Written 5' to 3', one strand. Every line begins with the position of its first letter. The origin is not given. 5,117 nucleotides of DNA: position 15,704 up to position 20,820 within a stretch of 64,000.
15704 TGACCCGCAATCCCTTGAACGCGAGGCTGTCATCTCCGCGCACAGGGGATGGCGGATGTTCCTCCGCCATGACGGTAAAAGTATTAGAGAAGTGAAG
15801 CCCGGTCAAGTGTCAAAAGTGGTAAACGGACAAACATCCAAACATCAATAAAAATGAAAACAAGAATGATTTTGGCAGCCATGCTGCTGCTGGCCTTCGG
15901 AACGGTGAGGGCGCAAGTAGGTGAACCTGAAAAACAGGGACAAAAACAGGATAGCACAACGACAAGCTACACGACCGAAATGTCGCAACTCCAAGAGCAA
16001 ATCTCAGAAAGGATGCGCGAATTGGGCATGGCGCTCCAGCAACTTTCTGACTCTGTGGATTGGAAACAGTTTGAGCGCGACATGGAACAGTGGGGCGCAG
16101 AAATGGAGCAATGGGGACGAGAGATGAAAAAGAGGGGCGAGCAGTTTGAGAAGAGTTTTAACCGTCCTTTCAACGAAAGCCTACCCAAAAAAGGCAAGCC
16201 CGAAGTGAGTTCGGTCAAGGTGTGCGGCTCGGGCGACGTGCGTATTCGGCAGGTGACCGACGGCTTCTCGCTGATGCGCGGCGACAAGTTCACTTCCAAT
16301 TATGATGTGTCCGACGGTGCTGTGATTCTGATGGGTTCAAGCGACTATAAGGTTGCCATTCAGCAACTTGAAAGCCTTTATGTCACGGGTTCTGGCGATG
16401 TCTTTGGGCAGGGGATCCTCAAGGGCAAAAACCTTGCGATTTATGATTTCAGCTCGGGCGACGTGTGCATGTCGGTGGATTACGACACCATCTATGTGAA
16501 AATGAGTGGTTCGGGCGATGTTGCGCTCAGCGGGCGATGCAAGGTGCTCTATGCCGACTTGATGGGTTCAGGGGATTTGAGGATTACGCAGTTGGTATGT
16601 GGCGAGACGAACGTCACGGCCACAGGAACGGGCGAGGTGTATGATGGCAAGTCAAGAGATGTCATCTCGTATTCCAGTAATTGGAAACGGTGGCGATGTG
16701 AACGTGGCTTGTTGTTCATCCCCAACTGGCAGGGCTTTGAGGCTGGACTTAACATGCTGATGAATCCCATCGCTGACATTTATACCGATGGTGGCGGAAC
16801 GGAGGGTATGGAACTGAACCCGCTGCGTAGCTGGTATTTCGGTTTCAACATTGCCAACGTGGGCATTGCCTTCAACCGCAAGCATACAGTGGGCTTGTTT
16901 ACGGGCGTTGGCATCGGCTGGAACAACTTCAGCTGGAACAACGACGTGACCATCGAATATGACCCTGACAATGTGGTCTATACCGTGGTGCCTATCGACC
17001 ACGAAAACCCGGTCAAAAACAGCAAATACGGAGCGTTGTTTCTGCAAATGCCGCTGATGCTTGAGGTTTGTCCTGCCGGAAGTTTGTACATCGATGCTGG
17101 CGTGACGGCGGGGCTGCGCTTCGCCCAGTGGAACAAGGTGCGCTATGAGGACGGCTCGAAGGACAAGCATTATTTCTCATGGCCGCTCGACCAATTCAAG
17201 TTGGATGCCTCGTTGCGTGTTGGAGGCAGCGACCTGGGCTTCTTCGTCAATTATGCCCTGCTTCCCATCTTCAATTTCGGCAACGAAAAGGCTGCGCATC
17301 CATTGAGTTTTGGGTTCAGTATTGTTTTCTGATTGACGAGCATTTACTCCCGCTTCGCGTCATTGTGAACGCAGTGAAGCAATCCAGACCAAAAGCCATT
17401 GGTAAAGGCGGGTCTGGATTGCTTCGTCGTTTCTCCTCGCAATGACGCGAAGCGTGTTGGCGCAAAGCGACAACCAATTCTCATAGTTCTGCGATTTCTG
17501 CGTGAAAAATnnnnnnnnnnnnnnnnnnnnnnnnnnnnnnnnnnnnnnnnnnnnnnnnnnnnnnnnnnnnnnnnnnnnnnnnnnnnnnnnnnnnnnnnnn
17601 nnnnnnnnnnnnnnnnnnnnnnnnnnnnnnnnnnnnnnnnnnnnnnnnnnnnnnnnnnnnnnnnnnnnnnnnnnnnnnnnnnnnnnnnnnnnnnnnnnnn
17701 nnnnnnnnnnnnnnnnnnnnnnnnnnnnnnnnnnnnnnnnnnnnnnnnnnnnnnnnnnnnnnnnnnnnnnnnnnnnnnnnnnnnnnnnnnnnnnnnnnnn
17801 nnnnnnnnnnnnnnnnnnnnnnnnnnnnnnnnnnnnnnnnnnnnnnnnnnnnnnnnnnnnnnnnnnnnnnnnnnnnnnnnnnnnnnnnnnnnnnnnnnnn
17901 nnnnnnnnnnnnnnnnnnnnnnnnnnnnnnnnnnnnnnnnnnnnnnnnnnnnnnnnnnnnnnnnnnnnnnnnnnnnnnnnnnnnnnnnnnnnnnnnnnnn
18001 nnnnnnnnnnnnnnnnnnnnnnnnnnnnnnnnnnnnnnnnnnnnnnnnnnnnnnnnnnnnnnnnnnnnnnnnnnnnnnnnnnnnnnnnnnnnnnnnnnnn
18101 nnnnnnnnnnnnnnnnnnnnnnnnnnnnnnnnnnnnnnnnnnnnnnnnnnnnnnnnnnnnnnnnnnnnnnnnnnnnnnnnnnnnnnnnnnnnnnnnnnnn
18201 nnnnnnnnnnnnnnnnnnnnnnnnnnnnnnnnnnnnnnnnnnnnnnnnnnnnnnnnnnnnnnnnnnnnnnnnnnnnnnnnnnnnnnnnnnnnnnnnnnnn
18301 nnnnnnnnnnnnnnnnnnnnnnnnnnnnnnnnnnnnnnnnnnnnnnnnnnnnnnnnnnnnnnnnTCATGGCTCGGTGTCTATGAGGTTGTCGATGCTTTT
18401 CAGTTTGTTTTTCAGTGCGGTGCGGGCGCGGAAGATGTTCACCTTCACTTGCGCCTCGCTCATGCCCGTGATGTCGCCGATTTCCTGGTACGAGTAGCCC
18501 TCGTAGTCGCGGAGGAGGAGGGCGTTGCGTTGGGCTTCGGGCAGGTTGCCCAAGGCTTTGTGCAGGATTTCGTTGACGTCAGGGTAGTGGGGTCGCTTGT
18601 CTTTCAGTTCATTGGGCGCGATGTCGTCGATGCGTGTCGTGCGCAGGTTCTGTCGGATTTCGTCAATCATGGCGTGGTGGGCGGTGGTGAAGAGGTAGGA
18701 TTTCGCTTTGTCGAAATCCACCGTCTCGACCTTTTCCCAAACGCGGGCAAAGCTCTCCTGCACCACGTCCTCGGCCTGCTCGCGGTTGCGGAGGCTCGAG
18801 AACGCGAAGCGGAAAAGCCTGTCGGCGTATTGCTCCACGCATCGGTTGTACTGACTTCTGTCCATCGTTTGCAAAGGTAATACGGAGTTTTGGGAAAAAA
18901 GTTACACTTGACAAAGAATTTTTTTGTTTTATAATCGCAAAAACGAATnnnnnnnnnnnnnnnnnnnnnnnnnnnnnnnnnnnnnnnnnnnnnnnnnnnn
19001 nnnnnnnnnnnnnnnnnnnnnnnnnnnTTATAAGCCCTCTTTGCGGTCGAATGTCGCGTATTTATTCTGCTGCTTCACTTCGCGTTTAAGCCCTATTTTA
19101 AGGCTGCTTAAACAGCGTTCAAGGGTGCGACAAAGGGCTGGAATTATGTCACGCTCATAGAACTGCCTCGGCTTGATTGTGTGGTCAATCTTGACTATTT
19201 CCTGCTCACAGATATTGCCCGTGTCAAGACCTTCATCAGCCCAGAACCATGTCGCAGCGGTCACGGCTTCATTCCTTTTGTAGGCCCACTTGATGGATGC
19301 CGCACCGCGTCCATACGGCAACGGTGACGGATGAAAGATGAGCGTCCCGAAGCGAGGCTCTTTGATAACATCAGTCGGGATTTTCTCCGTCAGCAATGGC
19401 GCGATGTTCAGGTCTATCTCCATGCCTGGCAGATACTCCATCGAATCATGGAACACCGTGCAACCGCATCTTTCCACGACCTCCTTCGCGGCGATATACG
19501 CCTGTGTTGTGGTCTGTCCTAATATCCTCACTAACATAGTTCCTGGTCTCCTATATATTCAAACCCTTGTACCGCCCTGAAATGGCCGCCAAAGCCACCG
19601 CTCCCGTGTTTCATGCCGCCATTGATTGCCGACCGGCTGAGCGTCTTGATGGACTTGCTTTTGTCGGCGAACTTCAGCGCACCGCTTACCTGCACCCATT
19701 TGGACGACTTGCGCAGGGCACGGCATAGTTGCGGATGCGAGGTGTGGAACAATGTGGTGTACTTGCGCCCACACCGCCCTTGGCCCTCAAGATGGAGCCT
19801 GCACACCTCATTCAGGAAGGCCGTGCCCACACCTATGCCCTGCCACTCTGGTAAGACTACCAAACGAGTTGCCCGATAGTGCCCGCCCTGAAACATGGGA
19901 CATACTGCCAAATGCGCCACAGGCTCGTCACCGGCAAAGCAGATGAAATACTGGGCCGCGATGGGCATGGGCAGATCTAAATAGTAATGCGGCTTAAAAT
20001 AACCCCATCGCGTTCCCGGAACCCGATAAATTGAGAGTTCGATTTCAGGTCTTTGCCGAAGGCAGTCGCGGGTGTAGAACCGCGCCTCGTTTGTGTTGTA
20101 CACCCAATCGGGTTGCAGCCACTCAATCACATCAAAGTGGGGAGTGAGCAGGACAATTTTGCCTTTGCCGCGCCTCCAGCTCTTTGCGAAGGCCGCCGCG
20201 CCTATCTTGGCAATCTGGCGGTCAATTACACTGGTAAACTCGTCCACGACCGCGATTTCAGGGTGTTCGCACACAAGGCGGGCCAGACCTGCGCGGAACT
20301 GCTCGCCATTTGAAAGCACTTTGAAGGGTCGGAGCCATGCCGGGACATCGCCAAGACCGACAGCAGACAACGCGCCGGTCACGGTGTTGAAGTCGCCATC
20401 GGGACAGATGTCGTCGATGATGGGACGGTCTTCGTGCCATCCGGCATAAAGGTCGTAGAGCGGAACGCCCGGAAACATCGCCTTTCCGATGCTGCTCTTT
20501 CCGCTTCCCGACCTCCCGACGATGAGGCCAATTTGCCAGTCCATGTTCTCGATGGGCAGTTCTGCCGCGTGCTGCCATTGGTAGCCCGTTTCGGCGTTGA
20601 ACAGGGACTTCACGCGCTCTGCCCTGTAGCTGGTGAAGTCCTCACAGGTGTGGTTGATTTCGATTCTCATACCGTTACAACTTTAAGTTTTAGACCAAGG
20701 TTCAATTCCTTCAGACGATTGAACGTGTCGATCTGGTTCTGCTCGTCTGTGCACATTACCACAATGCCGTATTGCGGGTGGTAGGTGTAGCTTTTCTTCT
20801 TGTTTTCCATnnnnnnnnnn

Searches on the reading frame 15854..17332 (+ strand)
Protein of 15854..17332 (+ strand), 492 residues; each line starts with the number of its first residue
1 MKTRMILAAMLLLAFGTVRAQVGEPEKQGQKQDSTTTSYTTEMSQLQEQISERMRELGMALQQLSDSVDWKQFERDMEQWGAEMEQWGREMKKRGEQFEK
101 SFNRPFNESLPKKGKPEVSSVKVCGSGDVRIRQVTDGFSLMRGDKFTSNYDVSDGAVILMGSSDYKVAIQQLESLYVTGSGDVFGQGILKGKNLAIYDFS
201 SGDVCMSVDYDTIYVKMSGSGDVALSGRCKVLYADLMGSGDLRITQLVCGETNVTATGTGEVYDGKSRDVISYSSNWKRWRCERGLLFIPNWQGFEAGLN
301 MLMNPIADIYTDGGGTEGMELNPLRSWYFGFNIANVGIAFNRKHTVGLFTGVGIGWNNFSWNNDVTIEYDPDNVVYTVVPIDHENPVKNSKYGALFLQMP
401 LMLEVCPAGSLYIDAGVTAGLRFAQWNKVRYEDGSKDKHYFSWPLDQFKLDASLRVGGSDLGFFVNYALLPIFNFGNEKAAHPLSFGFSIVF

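Call 31: search_protein_families(library=pfam, proteins=[window:15854-17332:+], max_evalue=0.01)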
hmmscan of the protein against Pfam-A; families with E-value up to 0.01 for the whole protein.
window:15854-17332:+ (492 aa): 1 family
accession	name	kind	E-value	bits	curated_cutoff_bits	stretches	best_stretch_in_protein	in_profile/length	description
PF10988.14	DUF2807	-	7.4e-16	58.9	24.2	1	164-263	59-158/181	Putative auto-transporter adhesin, head GIN domain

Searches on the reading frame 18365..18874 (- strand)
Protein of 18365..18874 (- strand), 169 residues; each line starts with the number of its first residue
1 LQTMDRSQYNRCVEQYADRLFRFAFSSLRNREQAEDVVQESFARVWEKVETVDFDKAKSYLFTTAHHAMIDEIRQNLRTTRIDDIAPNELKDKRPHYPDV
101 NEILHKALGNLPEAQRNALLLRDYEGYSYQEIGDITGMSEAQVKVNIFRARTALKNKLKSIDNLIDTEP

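Call 14: search_protein_families(library=phrogs, proteins=[window:18365-18874:-], max_evalue=0.001)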
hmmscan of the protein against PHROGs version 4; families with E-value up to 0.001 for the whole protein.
window:18365-18874:- (169 aa): 3 families
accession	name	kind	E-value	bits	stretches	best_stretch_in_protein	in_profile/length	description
phrog_1740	-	transcription regulation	1.1e-24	87.9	1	2-161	51-219/567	RNA polymerase sigma factor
phrog_3512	-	transcription regulation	4.7e-05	24.6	1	95-152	52-107/130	sigma factor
phrog_351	-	transcription regulation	0.00021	21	0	8-159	511-727/928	RNA polymerase sigma factor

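Call 29: search_protein_families(library=pfam, proteins=[window:18365-18874:-], max_evalue=0.01)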
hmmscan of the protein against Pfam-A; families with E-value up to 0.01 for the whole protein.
window:18365-18874:- (169 aa): 5 families
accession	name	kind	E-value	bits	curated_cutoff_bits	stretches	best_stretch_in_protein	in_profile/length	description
PF08281.18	Sigma70_r4_2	-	1.8e-17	63.1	25.7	1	102-154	2-54/54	Sigma-70, region 4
PF04542.20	Sigma70_r2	-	5.1e-17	61.9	24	1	13-78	2-70/71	Sigma-70 region 2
PF04545.22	Sigma70_r4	-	4.3e-11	42.6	24.1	1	107-155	1-49/50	Sigma-70, region 4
PF07638.17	Sigma70_ECF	-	6.4e-09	36.4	21.1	1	11-159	21-184/185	ECF sigma factor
PF22233.2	PhyR_sigma-like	-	0.00052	20.2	27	1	110-145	3-38/50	Response regulator PhyR, sigma-like domain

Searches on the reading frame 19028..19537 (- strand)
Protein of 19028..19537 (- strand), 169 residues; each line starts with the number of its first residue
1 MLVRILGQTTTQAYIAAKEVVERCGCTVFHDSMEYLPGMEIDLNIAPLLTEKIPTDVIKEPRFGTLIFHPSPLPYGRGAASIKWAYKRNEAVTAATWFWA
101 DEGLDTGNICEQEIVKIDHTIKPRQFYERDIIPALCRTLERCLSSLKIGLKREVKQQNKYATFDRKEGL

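Call 14: search_protein_families(library=phrogs, proteins=[window:19028-19537:-], max_evalue=0.001)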
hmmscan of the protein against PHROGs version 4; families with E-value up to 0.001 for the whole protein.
window:19028-19537:- (169 aa): 1 family
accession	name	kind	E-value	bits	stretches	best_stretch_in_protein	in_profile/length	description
phrog_9240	-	moron, auxiliary metabolic gene and host takeover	1.3e-19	71.7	1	28-164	58-197/199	cyanobacterial phosphoribosylglycinamide formyltransferase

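Call 29: search_protein_families(library=pfam, proteins=[window:19028-19537:-], max_evalue=0.01)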
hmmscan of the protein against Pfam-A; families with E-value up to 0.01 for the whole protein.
window:19028-19537:- (169 aa): 1 family
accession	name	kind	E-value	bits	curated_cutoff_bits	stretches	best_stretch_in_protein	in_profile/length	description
PF00551.24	Formyl_trans_N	-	2.7e-14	53.8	26.1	1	35-129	74-168/181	Formyl transferase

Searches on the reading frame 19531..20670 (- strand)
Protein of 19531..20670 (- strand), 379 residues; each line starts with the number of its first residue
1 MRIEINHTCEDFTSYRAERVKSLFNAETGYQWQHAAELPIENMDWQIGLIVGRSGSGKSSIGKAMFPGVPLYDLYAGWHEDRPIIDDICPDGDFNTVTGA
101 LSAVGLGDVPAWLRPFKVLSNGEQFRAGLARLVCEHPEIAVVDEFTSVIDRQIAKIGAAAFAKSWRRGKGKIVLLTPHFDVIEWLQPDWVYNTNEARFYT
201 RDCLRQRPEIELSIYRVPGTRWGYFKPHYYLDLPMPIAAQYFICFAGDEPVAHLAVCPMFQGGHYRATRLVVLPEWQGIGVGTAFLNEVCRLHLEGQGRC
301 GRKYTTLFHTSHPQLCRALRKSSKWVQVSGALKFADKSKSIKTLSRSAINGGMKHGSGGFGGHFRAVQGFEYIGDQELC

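Call 14: search_protein_families(library=phrogs, proteins=[window:19531-20670:-], max_evalue=0.001)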
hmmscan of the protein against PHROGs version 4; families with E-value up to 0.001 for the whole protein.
window:19531-20670:- (379 aa): 4 families
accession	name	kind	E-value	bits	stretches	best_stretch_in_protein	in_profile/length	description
phrog_11143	-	unknown function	8.2e-141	470.1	1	1-376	1-352/357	-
phrog_293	-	moron, auxiliary metabolic gene and host takeover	2.1e-17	63.4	1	32-182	150-332/1058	ABC transporter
phrog_7693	-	other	2.4e-05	25.4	1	270-347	1-73/89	acetyltransferase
phrog_2392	-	moron, auxiliary metabolic gene and host takeover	4.2e-05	23.1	0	119-153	618-652/726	ABC transporter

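Call 29: search_protein_families(library=pfam, proteins=[window:19531-20670:-], max_evalue=0.01)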
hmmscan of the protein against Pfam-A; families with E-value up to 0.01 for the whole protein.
window:19531-20670:- (379 aa): 4 families
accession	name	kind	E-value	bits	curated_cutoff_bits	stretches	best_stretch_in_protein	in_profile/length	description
PF00005.33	ABC_tran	-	3.1e-07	31.5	25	1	98-146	86-136/137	ABC transporter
PF13508.13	Acetyltransf_7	-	4.9e-06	27.3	27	1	240-300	4-62/84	Acetyltransferase (GNAT) domain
PF00583.31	Acetyltransf_1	-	2e-05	25.3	20.7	1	238-300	32-93/116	Acetyltransferase (GNAT) family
PF13555.12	AAA_29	-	0.0092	16.2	27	0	37-61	16-38/61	P-loop containing region of AAA domain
